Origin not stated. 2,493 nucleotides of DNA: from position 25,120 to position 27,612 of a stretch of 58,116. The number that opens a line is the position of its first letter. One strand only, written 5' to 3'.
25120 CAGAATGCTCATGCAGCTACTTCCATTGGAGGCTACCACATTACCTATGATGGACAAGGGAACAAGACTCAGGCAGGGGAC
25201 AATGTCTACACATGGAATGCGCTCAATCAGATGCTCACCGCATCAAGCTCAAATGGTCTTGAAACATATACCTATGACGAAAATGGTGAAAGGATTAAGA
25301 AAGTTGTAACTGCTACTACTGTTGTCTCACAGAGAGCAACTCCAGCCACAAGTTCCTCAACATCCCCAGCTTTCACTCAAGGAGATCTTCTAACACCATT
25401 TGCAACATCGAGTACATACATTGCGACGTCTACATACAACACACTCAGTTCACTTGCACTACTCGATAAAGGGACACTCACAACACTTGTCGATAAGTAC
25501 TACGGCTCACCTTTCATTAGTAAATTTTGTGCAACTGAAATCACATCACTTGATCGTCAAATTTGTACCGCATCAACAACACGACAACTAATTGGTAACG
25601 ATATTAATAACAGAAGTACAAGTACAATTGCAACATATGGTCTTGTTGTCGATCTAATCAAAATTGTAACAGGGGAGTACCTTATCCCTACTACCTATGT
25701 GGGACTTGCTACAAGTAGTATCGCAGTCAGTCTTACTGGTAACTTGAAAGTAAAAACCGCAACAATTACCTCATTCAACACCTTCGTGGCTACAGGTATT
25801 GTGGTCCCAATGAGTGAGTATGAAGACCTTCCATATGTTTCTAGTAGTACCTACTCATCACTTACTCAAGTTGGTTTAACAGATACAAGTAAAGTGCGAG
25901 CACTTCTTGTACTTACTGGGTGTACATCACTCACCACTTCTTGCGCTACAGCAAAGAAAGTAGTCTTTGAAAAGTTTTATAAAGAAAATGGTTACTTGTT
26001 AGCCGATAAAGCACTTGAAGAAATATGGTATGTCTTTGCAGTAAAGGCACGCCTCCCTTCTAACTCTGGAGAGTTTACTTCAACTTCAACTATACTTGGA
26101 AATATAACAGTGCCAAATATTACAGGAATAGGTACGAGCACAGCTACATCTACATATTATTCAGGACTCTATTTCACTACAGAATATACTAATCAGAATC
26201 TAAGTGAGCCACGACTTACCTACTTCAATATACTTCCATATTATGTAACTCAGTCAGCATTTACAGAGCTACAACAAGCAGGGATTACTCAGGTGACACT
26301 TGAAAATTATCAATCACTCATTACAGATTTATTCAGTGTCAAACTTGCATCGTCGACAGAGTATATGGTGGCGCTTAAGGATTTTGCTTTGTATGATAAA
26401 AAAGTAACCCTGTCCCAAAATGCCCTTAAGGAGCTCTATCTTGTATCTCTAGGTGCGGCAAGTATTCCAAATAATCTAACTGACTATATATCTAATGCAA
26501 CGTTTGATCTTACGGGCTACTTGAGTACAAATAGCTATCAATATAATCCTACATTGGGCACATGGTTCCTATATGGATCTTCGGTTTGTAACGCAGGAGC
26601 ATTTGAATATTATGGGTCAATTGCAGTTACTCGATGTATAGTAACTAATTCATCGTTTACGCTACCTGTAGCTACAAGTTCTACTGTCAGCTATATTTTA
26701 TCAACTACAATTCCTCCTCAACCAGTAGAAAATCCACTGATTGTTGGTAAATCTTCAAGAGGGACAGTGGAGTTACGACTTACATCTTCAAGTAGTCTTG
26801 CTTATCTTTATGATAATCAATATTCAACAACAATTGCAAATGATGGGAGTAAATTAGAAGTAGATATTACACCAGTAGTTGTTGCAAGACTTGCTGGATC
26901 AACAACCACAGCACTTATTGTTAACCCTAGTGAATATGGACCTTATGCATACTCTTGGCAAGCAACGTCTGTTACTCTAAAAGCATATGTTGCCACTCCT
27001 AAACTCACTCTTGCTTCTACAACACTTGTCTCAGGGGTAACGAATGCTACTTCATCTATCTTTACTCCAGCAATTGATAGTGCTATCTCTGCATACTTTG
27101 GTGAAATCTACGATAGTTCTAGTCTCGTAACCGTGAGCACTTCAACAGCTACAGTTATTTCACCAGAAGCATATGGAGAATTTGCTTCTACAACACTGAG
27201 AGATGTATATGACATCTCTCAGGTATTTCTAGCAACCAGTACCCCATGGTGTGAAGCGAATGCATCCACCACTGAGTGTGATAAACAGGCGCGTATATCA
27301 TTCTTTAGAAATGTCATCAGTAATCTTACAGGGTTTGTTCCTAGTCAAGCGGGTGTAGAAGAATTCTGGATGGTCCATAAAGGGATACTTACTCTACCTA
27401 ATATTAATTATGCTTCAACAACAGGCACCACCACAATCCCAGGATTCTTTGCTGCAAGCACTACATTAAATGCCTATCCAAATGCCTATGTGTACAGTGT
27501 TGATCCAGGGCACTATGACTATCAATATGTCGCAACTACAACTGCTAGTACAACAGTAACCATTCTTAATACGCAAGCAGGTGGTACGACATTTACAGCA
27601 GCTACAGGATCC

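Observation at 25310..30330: Roughly 1,700-aa Ser/Thr-rich insertion splitting the RHS shell from its core, built from unrecognised repeat modules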

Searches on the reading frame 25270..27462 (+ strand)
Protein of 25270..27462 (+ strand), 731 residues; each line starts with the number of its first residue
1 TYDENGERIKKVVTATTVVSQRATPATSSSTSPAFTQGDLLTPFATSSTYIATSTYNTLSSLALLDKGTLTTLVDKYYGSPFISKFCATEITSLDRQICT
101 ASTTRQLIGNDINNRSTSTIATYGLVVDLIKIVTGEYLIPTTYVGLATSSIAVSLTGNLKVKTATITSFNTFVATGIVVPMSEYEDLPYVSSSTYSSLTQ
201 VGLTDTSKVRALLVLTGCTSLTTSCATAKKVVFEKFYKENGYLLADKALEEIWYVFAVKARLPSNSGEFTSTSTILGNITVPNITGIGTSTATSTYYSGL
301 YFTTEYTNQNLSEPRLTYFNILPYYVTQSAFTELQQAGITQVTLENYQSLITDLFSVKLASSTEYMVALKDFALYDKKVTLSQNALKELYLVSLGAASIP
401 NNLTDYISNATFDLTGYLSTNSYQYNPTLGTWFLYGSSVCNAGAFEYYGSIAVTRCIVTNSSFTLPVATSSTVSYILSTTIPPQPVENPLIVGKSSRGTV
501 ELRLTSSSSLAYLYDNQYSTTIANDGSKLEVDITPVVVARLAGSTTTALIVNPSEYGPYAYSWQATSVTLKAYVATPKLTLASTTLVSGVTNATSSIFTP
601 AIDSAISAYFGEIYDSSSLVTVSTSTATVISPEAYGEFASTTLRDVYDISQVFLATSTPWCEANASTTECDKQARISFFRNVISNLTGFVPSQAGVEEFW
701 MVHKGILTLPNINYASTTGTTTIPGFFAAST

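Call 48: find_related_loci(query=A3, collection=genome_contigs, flank=10000)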
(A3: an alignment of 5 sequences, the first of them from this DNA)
Query A3 (731 aa) in genome_contigs; peptide patterns used: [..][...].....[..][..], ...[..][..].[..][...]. (x = any residue, [..] = any of these).
72 stretches matched a pattern; 4 encode a relative of the query (tblastn E <= 1e-3); 3 distinct loci.
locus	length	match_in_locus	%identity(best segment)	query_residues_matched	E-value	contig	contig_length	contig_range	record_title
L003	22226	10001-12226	62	1-731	0e+0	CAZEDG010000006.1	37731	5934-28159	MAG TPA_asm: uncultured Candidatus Saccharibacteria bacterium isolate SRP278252_co2_772 genome assembly, contig: NODE_20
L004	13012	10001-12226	62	1-727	0e+0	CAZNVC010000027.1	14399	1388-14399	MAG TPA_asm: uncultured Candidatus Saccharibacteria bacterium isolate SRP278252_co1_774 genome assembly, contig: NODE_73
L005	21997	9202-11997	63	1-710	0e+0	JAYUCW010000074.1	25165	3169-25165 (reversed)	MAG: Candidatus Paceibacterota bacterium isolate GFS_7029 GFS_7029_73, whole genome shotgun sequence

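Call 58: find_homologous_proteins(query=A3, max_evalue=0.001)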
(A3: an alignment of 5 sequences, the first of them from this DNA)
Query A3 (5 sequences): 8000 candidates shared short words with the query, none scored E <= 0.001.
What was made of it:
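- Tried and rejected: A profile search of the 90% cluster database with alignment A3 returned nothing, not even the known relatives (call 58).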

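Call 59: find_related_loci(query=A3, collection=metagenome_contigs, flank=10000)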
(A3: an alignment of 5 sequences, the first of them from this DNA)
Query A3 (731 aa) in metagenome_contigs; peptide patterns used: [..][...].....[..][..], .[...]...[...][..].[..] (x = any residue, [..] = any of these).
202 stretches matched a pattern; 3 encode a relative of the query (tblastn E <= 1e-3); 3 distinct loci.
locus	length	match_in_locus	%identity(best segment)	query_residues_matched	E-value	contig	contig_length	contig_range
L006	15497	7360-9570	90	1-731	0e+0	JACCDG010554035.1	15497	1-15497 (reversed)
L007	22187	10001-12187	60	1-731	0e+0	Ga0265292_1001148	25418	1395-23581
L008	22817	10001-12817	58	1-710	0e+0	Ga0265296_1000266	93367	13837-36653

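Call 74: find_related_loci(query=A3, collection=viral_contigs, flank=10000)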
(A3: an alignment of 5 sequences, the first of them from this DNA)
Query A3 (731 aa) in viral_contigs; peptide patterns used: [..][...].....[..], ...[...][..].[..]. (x = any residue, [..] = any of these).
65 stretches matched a pattern, but none encodes a relative of the query by tblastn (E <= 1e-3).

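Call 87: predict_structure(alignment_id=A5)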
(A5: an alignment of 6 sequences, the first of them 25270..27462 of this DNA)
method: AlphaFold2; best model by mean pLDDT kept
length: 731 residues; sequences in the alignment: 6
mean_pLDDT: 52.0   pTM: 0.33
mean pLDDT of the five models: 52.0, 44.1, 43.9, 39.2, 35.1
residues with pLDDT >= 90: 0; 70-90: 102; 50-70: 318; < 50: 311
segments of 3 or more residues with pLDDT < 50: 8-39, 43-52, 136-157, 180-185, 222-224, 227-231, 233-243, 270-322, 356-360, 423-455, 483-526, 547-564, 611-628, 645-647, 654-671, 709-731
pLDDT, mean of each block of 10 residues (from residue 1): 51 34 29 45 45 53 62 66 69 67 73 61 59 50 35 42 64 54 51 63 60 55 48 43 53 63 58 35 27 21 21 23 70 83 75 53 71 74 83 74 70 66 40 35 36 49 60 71 36 24 26 35 51 64 54 38 56 72 69 60 57 31 38 58 51 46 38 59 64 64 52 34 28 27
secondary structure, 60 per line:
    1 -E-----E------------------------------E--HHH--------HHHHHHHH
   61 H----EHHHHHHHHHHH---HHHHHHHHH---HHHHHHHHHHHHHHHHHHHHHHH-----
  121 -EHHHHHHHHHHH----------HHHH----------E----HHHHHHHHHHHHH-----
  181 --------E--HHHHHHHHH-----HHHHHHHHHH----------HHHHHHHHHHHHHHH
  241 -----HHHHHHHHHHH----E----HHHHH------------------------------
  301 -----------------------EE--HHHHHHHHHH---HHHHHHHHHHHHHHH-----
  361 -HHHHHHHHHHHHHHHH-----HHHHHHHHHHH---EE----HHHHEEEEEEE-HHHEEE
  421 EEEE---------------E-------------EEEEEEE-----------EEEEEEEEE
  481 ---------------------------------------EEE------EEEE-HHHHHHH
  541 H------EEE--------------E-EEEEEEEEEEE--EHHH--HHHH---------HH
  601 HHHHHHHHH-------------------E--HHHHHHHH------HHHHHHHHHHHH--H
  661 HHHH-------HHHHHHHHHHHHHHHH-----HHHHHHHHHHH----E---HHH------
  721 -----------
elements in order (helices of 4 or more, strands of 3 or more residues): H53-61 H67-77 H81-89 H93-115 H123-133 H144-147 H163-175 H192-200 H206-215 H226-240 H246-256 H266-270 H328-337 H341-355 H362-377 H383-393 H403-406 E407-413 E418-424 E454-460 E472-480 E520-522 E529-532 H534-541 E548-550 E567-577 H586-589 H599-609 H632-639 H646-657 H660-664 H672-687 H693-703
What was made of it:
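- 26233..26490 (+): Helical module copy 3 (aa 1921-2006), without the Cys pair. It is the best-predicted part of the long AF2 model (call 87).
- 26491..27042 (+): Beta-rich spacer 1 (aa 2007-2190), Cys pair 2039/2055. It contains a mosaic hypervariable patch at aa 2076-2175. Beta strands in the AF2 model, at low confidence (call 87).
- The long AF2 model is poor (pLDDT 52, call 87).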

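Call 91: fold_search(model_id=the predicted structure, library=pdb)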
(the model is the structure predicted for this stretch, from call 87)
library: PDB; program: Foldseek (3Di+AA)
matches with E <= 10: 172; with E <= 0.001: 0
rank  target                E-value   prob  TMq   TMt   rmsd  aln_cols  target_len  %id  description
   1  9k9n_C                4.1e-01  0.03  0.05  0.09  18.7       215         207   10  Cryo-EM structure of MjHKU4r-CoV-1 receptor-binding domain complexed with human CD26 (released 2025-09-03)
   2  9jmm_B                4.3e-01  0.03  0.05  0.10  18.1       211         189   11  Cryo-EM structure of the SE-PangolinCoV (MjHKU4r-CoV-1) RBD in complex with human DPP4 (released 2025-06-18)
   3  9jmj_B                4.3e-01  0.03  0.04  0.09  20.3       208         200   12  Cryo-EM structure of the GD-BatCoV (BtCoV/Ii/GD/2014-422) RBD in complex with human DPP4 (released 2025-06-18)
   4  4yci_A                8.0e-01  0.10  0.08  0.23  17.7       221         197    8  non-latent pro-bone morphogenetic protein 9 (released 2015-03-04)
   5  9n7d_B                8.9e-01  0.04  0.05  0.15  18.7       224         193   11  Structure of the Rattus norvegicus ACE2 receptor bound HsItaly2011 RBD complex (released 2025-08-27)
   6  1key_B                8.9e-01  0.04  0.06  0.13  20.4       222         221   13  Crystal Structure of Mouse Testis/Brain RNA-binding Protein (TB-RBP) (released 2002-07-03)
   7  8zdx_D                1.1e+00  0.02  0.05  0.10  19.3       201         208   12  Crystal structure of MjHKU4r-CoV-1 RBD bound to hDPP4 (released 2024-10-30)
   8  8zdx_B                1.1e+00  0.02  0.04  0.09  18.1       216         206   11  Crystal structure of MjHKU4r-CoV-1 RBD bound to hDPP4 (released 2024-10-30)
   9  8s52_M                1.2e+00  0.06  0.07  0.15  18.1       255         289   11  RNA polymerase II core initially transcribing complex with an ordered RNA of 10 nt (released 2024-04-17)
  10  1j1j_A                1.2e+00  0.04  0.06  0.13  21.0       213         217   14  Crystal Structure of human Translin (released 2003-12-06)
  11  3gbf                  1.2e+00  0.02  0.07  0.09  25.1       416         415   10  Phpd with cadmium complexed with hydroethylphosphonate (HEP) (released 2009-06-09)
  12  1key_A                1.3e+00  0.04  0.06  0.14  20.0       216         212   13  Crystal Structure of Mouse Testis/Brain RNA-binding Protein (TB-RBP) (released 2002-07-03)
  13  3htl                  1.7e+00  0.11  0.09  0.13  13.4       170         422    9  Structure of the Corynebacterium diphtheriae major pilin SpaA points to a modular pilus assembly with stabilizing isopep (released 2009-09-15)
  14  3k71_A                1.7e+00  0.06  0.07  0.06  16.0       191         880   10  Structure of integrin alphaX beta2 ectodomain (released 2010-01-12)
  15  4qzv_B                1.7e+00  0.02  0.05  0.10  17.8       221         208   11  Bat-derived coronavirus HKU4 uses MERS-CoV receptor human CD26 for cell entry (released 2014-10-29)
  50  2gfh                  4.6e+00  0.20  0.08  0.20   6.4        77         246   13  Crystal structure of a n-acetylneuraminic acid phosphatase (nanp) from mus musculus at 1.90 A resolution (released 2006-04-18)
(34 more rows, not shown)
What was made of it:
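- Tried and rejected: Its Foldseek hits are meaningless (calls 87, 91).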

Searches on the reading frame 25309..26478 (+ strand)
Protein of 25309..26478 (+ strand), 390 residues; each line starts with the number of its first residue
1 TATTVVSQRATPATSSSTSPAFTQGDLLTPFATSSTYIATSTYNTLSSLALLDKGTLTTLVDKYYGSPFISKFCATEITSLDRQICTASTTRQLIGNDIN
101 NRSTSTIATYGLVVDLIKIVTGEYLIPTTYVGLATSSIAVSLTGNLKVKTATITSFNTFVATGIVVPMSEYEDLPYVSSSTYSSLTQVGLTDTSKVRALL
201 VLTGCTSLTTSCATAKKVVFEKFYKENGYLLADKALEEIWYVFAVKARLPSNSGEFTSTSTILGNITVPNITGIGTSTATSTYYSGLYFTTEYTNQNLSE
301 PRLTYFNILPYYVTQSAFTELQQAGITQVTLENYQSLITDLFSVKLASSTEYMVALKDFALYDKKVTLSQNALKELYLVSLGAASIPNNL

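Call 22: search_protein_families(library=phrogs, proteins=[window:25309-26478:+], max_evalue=1)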
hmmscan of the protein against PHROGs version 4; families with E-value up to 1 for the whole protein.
window:25309-26478:+ (390 aa): 2 families
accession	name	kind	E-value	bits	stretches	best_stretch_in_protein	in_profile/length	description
phrog_7274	-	unknown function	0.099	13.3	1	349-388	165-203/227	-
phrog_2240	-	unknown function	0.27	12.7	0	331-377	30-76/92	-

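Call 23: search_protein_families(library=pfam, proteins=[window:25309-26478:+], max_evalue=1)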
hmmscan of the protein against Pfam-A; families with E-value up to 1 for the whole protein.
window:25309-26478:+ (390 aa): 2 families
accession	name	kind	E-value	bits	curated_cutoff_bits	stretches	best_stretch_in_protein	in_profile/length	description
PF12358.13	DUF3644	-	0.048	13.7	27.6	1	319-374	111-166/183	Domain of unknown function (DUF3644)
PF24829.1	Phage_connect_2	-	0.079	13.7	24.3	1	315-365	27-78/105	Phage connector protein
